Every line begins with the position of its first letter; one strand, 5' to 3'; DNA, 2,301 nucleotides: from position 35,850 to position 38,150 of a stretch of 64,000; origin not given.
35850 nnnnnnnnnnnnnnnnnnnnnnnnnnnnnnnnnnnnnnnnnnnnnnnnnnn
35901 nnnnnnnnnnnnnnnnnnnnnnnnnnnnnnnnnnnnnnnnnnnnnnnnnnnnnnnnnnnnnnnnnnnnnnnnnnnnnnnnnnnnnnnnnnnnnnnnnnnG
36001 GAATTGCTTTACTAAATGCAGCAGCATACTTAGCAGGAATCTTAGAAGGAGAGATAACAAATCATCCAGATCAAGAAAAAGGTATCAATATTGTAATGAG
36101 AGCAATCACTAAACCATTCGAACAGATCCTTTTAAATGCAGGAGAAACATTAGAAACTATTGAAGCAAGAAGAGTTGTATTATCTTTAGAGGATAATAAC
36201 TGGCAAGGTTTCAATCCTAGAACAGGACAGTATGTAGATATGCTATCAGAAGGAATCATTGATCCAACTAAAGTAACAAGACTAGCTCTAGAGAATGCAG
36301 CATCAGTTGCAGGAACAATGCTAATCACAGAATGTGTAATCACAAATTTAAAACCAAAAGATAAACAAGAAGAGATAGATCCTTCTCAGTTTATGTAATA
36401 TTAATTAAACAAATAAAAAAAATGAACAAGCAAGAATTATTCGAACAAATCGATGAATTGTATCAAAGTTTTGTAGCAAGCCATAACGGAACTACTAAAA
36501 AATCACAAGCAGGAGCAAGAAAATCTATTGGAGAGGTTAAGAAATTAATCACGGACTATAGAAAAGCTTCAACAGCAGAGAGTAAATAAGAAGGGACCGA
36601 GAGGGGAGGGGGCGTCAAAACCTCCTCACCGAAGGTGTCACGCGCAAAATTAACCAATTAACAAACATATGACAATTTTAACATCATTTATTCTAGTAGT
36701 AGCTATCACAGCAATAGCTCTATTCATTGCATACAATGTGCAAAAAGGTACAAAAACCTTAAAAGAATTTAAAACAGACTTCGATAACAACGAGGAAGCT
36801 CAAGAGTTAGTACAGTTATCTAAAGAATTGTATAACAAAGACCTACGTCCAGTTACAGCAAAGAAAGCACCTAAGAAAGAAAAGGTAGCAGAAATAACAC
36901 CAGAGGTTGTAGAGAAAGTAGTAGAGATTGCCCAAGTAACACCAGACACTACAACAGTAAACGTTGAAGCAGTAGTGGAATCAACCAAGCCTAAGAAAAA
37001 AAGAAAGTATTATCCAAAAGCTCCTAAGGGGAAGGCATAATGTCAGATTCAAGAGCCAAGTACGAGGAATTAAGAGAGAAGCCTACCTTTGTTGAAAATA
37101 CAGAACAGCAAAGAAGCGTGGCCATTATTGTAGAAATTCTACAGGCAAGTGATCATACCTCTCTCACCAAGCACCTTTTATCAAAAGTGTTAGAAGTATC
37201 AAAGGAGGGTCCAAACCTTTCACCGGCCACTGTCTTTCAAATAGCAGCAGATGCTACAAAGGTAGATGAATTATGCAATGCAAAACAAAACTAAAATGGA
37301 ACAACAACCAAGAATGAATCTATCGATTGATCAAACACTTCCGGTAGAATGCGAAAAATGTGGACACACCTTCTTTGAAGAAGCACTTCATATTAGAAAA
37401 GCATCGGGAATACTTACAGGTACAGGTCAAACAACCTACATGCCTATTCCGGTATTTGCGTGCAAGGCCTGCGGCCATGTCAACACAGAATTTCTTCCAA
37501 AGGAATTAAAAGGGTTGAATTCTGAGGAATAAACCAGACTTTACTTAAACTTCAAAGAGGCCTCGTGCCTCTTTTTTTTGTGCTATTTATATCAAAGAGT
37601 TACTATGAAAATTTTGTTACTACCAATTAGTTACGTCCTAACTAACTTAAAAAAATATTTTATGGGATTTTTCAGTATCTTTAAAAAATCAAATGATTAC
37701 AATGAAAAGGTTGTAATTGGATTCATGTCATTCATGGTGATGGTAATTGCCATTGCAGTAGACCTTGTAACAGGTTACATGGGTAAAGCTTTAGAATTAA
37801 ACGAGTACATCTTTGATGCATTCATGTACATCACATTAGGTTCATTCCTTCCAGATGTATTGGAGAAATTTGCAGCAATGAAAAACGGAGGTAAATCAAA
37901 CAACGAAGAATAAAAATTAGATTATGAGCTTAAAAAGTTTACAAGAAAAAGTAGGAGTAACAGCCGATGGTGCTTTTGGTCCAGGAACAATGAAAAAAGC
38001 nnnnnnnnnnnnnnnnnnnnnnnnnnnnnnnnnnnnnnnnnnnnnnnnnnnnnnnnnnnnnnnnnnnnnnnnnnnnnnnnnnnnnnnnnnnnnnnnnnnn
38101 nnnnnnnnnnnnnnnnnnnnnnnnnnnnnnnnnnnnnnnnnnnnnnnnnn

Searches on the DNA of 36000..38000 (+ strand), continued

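Call 47: search_rna_families(sources=[L137, L098, L090, L046, L038, L213, L214, L215, L216, L218, L222, L223, L225, L229, L230], threshold=gathering)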
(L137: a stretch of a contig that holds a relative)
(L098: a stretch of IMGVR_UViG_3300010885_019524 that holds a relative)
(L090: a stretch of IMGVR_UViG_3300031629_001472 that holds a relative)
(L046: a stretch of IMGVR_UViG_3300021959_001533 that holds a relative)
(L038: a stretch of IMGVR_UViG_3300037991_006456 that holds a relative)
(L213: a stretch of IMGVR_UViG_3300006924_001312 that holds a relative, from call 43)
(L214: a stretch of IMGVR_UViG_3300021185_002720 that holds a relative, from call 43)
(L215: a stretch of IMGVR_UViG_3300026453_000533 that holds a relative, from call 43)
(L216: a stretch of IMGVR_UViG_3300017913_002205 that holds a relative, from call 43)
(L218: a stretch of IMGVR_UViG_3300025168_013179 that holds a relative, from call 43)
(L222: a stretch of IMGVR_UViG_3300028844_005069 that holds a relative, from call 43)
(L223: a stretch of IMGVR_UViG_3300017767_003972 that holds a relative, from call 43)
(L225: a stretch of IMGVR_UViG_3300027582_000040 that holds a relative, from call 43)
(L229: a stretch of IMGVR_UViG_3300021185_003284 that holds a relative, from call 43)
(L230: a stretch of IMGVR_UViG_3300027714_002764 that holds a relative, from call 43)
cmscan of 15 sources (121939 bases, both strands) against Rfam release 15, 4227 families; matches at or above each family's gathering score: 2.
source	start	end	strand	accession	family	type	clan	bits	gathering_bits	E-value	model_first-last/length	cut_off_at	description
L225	1900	1972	+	RF00005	tRNA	Gene; tRNA;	CL00001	74.8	29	2.8e-14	1-71/71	no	tRNA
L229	1491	1563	+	RF00005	tRNA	Gene; tRNA;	CL00001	66.7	29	4.7e-12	1-71/71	no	tRNA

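Call 54: search_rna_families(source=L137, start=8700, end=9260, threshold=evalue, max_evalue=5)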
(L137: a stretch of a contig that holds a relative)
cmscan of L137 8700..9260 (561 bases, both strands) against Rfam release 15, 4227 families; matches with E-value up to 5: 2.
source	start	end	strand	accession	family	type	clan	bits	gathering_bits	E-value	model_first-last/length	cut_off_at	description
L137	9092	9174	+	RF02626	WsnRNA59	Gene; sRNA;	-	16.4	49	1.8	1-89/89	no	Wolbachia sRNA 59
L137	9098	9213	-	RF01631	ceN41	Gene; snRNA; snoRNA; HACA-box;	-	15.4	50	3.8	1-137/137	no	Caenorhabditis snoRNA ceN41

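Call 57: build_rna_model(alignment_id=A2, structure=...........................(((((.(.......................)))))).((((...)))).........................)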
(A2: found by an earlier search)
Model R2 built from alignment A2 (48 sequences, 100 columns); structure: as given.
model positions 80; base pairs 10; branch points 1; effective number of sequences 5.48; information 0.708 bits per position. Calibrated on 0.2 Mb of random sequence (short: E-values are rough).
structure used (alignment columns):
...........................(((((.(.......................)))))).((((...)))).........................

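Call 58: search_with_rna_model(model_id=R2, sources=[window, L144, L145, L002, L003, L006, L012, L013, L020, L022, L031, L036, L038, L039, L041, L044, L045, L046, L048, L050, L062, L076, L090, L091, L098, L105, L107, L117, L137, L140, L208, L213, L214, L215, L216, L217, L218, L220, L221, L222, L223, L225, L227, L228, L229, L230, L231], max_evalue=1, make_alignment=true)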
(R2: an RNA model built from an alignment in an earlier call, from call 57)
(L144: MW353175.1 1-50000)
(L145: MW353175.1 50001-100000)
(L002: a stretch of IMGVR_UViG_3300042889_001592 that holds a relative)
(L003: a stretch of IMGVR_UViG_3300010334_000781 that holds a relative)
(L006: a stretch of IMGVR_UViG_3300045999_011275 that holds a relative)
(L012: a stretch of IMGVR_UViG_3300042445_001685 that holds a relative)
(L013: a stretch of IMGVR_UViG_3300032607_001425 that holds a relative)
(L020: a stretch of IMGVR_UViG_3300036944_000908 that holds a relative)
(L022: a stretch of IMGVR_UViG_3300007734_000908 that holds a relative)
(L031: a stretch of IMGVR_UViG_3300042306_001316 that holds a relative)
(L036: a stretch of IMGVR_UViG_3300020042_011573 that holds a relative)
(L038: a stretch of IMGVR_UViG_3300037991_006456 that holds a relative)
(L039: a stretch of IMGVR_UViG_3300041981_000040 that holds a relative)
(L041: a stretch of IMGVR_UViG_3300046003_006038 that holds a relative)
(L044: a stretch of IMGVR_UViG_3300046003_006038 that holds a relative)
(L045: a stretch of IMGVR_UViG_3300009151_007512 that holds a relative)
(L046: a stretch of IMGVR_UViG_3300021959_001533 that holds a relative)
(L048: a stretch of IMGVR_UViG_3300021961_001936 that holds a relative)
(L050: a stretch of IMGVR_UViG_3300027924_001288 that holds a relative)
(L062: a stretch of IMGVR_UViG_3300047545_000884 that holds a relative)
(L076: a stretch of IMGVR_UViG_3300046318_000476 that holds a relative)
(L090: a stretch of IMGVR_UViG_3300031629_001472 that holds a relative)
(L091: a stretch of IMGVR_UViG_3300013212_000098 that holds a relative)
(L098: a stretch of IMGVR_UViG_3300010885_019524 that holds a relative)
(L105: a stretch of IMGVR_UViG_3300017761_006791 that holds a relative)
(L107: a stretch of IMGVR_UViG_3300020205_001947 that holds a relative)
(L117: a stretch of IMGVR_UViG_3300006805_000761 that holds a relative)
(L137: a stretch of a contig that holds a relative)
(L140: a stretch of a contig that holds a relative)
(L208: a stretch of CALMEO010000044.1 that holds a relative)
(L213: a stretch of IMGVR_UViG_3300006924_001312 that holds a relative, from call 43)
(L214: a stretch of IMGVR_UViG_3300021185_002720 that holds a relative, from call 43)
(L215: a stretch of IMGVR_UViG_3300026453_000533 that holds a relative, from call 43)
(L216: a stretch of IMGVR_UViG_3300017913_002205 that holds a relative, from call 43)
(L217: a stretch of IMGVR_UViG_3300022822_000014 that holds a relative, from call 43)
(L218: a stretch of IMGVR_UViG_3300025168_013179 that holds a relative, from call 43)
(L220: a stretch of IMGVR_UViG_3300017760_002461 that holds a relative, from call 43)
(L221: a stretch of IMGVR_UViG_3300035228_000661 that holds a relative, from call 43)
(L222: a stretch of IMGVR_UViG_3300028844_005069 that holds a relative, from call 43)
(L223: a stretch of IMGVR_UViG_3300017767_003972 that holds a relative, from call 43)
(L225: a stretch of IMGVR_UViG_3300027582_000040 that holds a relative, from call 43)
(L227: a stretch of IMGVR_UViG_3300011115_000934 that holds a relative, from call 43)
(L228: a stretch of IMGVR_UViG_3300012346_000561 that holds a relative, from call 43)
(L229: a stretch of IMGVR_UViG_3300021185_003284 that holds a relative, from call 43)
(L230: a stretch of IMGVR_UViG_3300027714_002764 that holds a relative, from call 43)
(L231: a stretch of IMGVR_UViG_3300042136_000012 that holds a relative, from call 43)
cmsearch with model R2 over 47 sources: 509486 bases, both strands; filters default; matches with E-value up to 1: 54.
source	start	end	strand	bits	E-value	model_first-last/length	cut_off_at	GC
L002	2837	2916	-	90.7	2e-20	1-80/80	no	0.51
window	36583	36662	+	88.6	6.9e-20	1-80/80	no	0.5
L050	6606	6688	+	87.2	1.7e-19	1-80/80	no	0.54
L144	42423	42505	+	86.5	2.5e-19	1-80/80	no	0.58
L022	8763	8842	+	86.1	3.1e-19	1-80/80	no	0.47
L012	2697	2777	-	84.8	7.1e-19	1-80/80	no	0.54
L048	6219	6301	-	84.3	9.4e-19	1-80/80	no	0.55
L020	6943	7022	+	84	1.1e-18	1-80/80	no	0.46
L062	853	935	-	83.1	2e-18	1-80/80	no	0.54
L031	1444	1524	-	82.6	2.6e-18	1-80/80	no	0.54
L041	6281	6360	-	80.7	8.3e-18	1-80/80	no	0.57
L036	3971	4048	-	80.1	1.2e-17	1-80/80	no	0.54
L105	7168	7245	+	78.2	3.8e-17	1-80/80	no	0.46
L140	4627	4705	-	77.5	5.8e-17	1-80/80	no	0.48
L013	6702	6779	-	77.2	6.8e-17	1-80/80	no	0.47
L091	2993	3070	+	75.9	1.5e-16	1-80/80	no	0.47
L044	1293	1372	-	74.5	3.4e-16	1-80/80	no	0.52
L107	4746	4823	+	73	8.7e-16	1-80/80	no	0.51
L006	5784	5863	-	72.7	1e-15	1-80/80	no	0.5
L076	3440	3518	-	71.4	2.2e-15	1-80/80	no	0.57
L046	730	808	+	68.6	1.2e-14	1-80/80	no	0.58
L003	10793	10868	-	68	1.7e-14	1-80/80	no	0.51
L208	5700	5776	+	66.5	4.1e-14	1-80/80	no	0.52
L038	10927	11006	-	66.5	4.3e-14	1-80/80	no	0.56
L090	6868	6945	-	66.3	4.9e-14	1-80/80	no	0.49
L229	2749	2827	+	65.4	8.4e-14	1-80/80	no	0.51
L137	8085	8165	+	65.2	9.3e-14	1-80/80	no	0.46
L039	3412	3488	-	64.9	1.1e-13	1-80/80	no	0.55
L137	8710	8789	+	64.8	1.2e-13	1-80/80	no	0.5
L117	4360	4438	-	63.9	2e-13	1-80/80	no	0.42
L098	9261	9339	-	61.4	9.2e-13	1-80/80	no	0.56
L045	2670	2755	+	61.3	9.5e-13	1-80/80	no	0.52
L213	31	109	+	60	2.1e-12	1-80/80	no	0.46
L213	780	857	+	60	2.2e-12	1-80/80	no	0.53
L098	10060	10139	-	59.3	3.3e-12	1-80/80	no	0.52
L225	4306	4388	+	57.9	7.5e-12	1-80/80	no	0.52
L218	2920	3002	+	56.7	1.5e-11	1-80/80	no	0.48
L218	3589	3660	+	51.7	3e-10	1-80/80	no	0.54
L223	3605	3688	+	51.5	3.5e-10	1-80/80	no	0.55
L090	4544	4624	-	51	4.9e-10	1-80/80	no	0.48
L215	4913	4992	+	49.8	9.9e-10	1-80/80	no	0.57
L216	3626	3706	+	48.1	2.8e-09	1-80/80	no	0.52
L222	3461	3539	+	46.8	5.8e-09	1-80/80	no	0.57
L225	4163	4241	+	45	1.7e-08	1-80/80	no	0.46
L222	2684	2764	+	44.5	2.4e-08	1-80/80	no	0.47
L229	3556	3636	+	39.6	4.6e-07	1-80/80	no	0.47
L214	4025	4104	+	37.5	1.6e-06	1-80/80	no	0.57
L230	4245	4320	+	35.8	4.3e-06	1-80/80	no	0.55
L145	14734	14805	+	31.1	7.4e-05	1-80/80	no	0.51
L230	2863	2928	+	22.2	0.016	1-80/80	no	0.41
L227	2921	2990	+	18.8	0.12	1-80/80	no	0.4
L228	2931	2990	+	18.3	0.16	1-80/80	no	0.48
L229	5214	5283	-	17.2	0.32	1-80/80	no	0.33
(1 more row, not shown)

Alignment A4: 54 matches aligned to the model, 119 columns, each read 5' to 3' on its own strand. Consensus structure (alignment columns), stored with it:
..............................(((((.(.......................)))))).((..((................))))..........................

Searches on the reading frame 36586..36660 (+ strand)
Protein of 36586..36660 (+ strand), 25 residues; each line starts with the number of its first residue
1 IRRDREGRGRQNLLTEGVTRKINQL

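Call 43: find_related_loci(query=L137:8167-8712:+, collection=viral_contigs, flank=3000)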
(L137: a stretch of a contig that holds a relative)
Query L137:8167-8712:+ (182 aa) in viral_contigs; peptide patterns used: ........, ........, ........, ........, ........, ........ (x = any residue, [..] = any of these).
24 stretches matched a pattern; 20 encode a relative of the query (tblastn E <= 1e-3); 20 distinct loci.
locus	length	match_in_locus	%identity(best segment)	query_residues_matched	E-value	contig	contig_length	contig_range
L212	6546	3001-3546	100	1-182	2e-124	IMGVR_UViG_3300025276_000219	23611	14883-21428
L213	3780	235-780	84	1-182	5e-106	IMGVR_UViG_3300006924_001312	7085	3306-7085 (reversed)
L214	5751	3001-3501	80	1-167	2e-89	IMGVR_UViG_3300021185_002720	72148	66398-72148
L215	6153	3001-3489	79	5-167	9e-88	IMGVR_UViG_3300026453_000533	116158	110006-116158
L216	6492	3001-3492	71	6-169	3e-84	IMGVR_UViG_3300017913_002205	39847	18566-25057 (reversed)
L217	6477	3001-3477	74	1-159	2e-82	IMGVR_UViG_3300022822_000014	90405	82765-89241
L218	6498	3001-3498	72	1-167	4e-79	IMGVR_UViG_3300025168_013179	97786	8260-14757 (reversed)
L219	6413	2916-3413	72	1-167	4e-79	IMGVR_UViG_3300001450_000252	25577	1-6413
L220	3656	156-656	67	1-168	1e-73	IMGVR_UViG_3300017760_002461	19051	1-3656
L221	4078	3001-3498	67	1-167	5e-73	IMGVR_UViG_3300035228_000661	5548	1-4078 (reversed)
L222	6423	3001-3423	77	29-169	2e-72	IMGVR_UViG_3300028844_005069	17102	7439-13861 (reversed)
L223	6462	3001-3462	69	5-159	3e-70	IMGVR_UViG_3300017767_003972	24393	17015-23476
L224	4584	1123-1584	69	5-159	3e-70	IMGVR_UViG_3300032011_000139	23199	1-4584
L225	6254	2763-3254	64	4-168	2e-66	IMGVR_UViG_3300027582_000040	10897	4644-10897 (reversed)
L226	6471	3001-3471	65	1-159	2e-66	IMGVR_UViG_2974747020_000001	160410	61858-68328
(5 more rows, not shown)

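Call 44: search_protein_families(library=pfam, proteins=[L137:8167-8712:+], max_evalue=0.01)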
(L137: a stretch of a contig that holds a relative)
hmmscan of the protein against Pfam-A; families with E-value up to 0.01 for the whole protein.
L137:8167-8712:+ (182 aa): 0 families

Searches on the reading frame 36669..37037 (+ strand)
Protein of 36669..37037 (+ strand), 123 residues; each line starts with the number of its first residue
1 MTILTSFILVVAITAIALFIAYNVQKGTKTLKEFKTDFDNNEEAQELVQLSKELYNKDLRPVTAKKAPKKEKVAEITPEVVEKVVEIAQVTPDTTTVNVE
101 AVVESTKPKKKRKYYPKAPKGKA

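Call 44: search_protein_families(library=pfam, proteins=[window:36669-37037:+], max_evalue=0.01)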
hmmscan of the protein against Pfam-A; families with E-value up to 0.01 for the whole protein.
window:36669-37037:+ (123 aa): 1 family
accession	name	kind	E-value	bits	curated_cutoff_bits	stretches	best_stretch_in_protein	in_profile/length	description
PF23723.1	TPR_EDRF1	-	0.0061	16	27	1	26-77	334-385/395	Erythroid differentiation-related factor 1-like, TPR repeats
